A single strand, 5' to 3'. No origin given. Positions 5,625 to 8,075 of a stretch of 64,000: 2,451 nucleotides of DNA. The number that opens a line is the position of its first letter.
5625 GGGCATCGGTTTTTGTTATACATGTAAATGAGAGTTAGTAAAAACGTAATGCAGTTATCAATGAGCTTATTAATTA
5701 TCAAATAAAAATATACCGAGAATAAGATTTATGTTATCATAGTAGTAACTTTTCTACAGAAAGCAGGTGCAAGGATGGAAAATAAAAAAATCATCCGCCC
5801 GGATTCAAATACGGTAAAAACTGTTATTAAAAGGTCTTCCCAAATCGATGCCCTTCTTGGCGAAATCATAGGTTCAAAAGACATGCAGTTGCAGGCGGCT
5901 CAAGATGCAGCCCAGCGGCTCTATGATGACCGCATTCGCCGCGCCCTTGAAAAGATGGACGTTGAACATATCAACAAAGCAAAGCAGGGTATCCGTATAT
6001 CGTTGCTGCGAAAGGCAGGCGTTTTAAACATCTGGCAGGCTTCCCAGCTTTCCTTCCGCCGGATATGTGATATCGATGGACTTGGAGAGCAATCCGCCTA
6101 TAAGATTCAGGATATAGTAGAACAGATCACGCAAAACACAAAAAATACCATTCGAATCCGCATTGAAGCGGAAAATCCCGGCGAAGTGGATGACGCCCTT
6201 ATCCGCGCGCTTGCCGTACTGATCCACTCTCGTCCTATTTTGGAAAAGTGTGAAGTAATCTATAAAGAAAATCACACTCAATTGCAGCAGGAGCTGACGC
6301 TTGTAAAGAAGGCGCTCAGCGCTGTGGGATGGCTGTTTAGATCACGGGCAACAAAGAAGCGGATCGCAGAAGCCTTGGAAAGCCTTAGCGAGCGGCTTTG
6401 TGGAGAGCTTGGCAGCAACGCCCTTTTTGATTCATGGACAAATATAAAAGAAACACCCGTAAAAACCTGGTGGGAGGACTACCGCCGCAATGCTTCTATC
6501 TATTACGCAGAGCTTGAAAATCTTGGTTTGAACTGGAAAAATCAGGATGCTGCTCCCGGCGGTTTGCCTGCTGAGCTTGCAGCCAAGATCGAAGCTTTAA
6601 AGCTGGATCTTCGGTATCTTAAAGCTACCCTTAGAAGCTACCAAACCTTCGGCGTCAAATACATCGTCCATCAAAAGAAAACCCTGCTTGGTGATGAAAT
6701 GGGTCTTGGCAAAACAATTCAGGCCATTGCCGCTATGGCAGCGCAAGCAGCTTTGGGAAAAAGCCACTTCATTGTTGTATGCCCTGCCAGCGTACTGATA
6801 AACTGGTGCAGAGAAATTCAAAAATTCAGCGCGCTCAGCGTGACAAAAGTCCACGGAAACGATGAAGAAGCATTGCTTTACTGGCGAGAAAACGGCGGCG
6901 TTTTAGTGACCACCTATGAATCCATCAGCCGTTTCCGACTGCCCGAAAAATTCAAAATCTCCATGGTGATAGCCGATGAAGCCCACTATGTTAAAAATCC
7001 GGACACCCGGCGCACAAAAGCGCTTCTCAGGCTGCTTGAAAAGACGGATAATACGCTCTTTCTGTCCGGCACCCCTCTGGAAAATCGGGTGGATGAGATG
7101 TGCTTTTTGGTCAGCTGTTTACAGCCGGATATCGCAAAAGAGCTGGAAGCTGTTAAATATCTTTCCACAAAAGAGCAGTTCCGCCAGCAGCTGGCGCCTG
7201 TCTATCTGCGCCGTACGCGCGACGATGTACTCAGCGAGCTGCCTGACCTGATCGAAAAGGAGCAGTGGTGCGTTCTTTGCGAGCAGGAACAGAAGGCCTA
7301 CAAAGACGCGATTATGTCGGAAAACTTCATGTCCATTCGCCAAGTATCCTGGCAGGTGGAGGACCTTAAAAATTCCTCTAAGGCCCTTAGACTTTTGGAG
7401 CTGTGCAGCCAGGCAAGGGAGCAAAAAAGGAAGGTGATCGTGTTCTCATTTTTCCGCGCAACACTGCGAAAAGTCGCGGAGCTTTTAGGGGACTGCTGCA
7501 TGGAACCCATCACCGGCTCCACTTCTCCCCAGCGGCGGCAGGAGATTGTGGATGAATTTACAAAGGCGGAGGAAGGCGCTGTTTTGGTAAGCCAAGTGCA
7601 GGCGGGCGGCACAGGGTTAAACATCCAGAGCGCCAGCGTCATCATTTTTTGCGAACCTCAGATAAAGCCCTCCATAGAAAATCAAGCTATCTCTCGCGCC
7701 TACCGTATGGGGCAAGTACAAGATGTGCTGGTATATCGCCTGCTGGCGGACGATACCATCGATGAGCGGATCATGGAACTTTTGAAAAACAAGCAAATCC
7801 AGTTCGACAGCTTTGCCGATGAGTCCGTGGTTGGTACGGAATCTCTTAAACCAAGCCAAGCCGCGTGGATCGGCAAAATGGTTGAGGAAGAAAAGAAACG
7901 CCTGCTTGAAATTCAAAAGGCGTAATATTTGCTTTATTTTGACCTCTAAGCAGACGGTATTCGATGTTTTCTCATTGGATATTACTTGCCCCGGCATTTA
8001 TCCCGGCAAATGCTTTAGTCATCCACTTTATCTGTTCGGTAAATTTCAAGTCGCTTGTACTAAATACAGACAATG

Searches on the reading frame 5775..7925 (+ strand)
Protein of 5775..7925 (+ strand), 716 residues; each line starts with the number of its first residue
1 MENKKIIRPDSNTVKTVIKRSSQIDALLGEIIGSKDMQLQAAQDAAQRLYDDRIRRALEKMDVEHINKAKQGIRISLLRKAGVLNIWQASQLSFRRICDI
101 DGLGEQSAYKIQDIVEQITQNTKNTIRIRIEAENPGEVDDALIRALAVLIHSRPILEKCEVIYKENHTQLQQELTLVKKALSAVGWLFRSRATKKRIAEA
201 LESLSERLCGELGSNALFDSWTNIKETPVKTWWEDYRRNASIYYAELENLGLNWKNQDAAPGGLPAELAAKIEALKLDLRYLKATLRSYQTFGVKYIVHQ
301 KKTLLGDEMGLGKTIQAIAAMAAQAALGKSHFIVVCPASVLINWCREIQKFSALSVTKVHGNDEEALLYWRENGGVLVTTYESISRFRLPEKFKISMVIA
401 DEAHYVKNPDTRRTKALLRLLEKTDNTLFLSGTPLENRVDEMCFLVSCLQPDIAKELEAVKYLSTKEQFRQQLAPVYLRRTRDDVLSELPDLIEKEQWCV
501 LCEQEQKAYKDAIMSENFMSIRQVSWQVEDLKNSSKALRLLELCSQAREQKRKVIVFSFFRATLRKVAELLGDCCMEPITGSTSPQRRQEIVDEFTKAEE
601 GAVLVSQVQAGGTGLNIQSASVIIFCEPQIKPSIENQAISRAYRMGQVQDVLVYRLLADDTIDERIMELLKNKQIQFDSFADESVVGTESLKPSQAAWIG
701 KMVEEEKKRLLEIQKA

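Call 3: search_protein_families(library=pfam, proteins=[window:5775-7925:+], max_evalue=1)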
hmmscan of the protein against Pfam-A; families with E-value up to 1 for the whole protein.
window:5775-7925:+ (716 aa): 7 families
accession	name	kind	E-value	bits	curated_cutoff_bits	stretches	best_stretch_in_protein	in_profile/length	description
PF00176.29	SNF2-rel_dom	-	1.6e-42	146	24.9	1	289-547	1-281/290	SNF2-related domain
PF00271.37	Helicase_C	-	8.7e-16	58.6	23.5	1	539-646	5-110/110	Helicase conserved C-terminal domain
PF00270.35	DEAD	-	2.3e-10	40.9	26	1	290-437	4-162/167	DEAD/DEAH box helicase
PF04851.21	ResIII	-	4.4e-09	36.9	22.5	1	285-434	3-162/164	Type III restriction enzyme, res subunit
PF13872.12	AAA_34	-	0.054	12.8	27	1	303-385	63-152/306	P-loop containing NTP hydrolase pore-1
PF22970.2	DUF7028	-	0.18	12.3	27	1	164-196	24-56/83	Domain of unknown function (DUF7028)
PF02136.26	NTF2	-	0.23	12.4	21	0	561-611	14-67/116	Nuclear transport factor 2 (NTF2) domain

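Call 4: search_protein_families(library=padloc, proteins=[window:5775-7925:+], max_evalue=1)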
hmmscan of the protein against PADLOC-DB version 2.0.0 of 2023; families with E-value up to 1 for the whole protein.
window:5775-7925:+ (716 aa): 34 families (the best 25 are shown)
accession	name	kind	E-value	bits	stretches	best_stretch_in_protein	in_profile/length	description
PDLC02852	DpdE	-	1e-127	425.4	1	227-689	408-865/905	DpdE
PDLC02627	DrmD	-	5e-121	403.2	1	55-685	68-702/748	DrmD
PDLC02842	DpdE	-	3.3e-58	195.3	2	282-511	698-951/1176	DpdE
PDLC00633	ZorD1|ZorD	-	1.4e-57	193.5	1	281-675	439-879/908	"SWI2/SNF2 helicase, Mrr-like nuclease"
PDLC02850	DpdE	-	4.8e-48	161.8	2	280-515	799-1048/1282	DpdE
PDLC02849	DpdE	-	1.4e-47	160.5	2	282-515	397-643/857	DpdE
PDLC00631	ZorD1|ZorD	-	7.2e-46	154.5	2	285-516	441-707/1071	"SWI2/SNF2 helicase, Mrr-like nuclease"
PDLC02845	DpdE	-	1.4e-45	153.6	2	281-510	839-1079/1293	DpdE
PDLC00632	ZorD1|ZorD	-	3.3e-40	135.9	3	529-674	916-1073/1101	"SWI2/SNF2 helicase, Mrr-like nuclease"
PDLC00629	ZorD1|ZorD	-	3.5e-38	129.2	1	282-658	479-926/1012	"SWI2/SNF2 helicase, Mrr-like nuclease"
PDLC02851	DpdE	-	7.1e-36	121.4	2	542-682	897-1036/1055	DpdE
PDLC00634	ZorD1|ZorD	-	8.9e-34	114.4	1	281-658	490-938/1208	"SWI2/SNF2 helicase, Mrr-like nuclease"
PDLC00628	ZorD1|ZorD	-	1e-31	107.5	2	531-657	814-943/1171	"SWI2/SNF2 helicase, Mrr-like nuclease"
PDLC00627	ZorD1|ZorD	-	8.9e-26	88.1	3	527-676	821-984/1006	"SWI2/SNF2 helicase, Mrr-like nuclease"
PDLC02848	DpdE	-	9e-26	88.1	1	280-541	351-622/856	DpdE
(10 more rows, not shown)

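Call 5: search_protein_families(library=ncbifam, proteins=[window:5775-7925:+], max_evalue=1)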
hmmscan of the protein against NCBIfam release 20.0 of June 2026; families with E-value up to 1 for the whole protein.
window:5775-7925:+ (716 aa): 12 families
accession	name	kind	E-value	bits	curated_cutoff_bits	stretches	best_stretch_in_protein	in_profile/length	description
NF053675.1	pilus_reg_Snf2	equivalog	1.1e-67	229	1100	2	273-512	572-812/1029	pilus expression-regulating Snf2 family helicase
NF058637.1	helic_SCO1167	equivalog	2e-55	188.3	1200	2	281-524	465-724/932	SCO1167/SCO6262 family helicase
NF041790.1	anti-phage_ZorD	equivalog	5.1e-32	110.8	1500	3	532-655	902-1034/1035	type I Zorya anti-phage system protein ZorD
NF041062.1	DpdE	equivalog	3.9e-23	81.4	500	2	301-478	171-340/1048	protein DpdE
NF038318.1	DISARM_DrmD_b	equivalog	3.4e-21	75.1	950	2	304-486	51-246/868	DISARM system SNF2-like helicase DrmD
NF038317.1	DISARM_DrmD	equivalog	2.4e-18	65.9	610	3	536-673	486-642/1021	DISARM system SNF2-like helicase DrmD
NF042964.1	phospholipD_antiphage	equivalog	4.2e-12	45.2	1100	2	294-354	237-303/895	phospholipase D-like domain-containing anti-phage protein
NF010337.0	PRK13766.1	equivalog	1.8e-10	39.6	610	2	506-674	321-494/781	Hef nuclease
NF003426.0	PRK04914.1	equivalog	1.5e-09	36.6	576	2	300-434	170-316/959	RNA polymerase-associated protein RapA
NF045503.1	repair_heli_XPB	equivalog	2.1e-07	29.9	610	2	536-663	405-527/548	DNA repair helicase XPB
NF053632.1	heli_RadD_YejH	equivalog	0.00056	18.3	720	1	541-647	240-344/573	DNA repair helicase RadD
NF000642.1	PRK00024.1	equivalog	0.029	14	180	1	77-148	38-107/212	RadC family protein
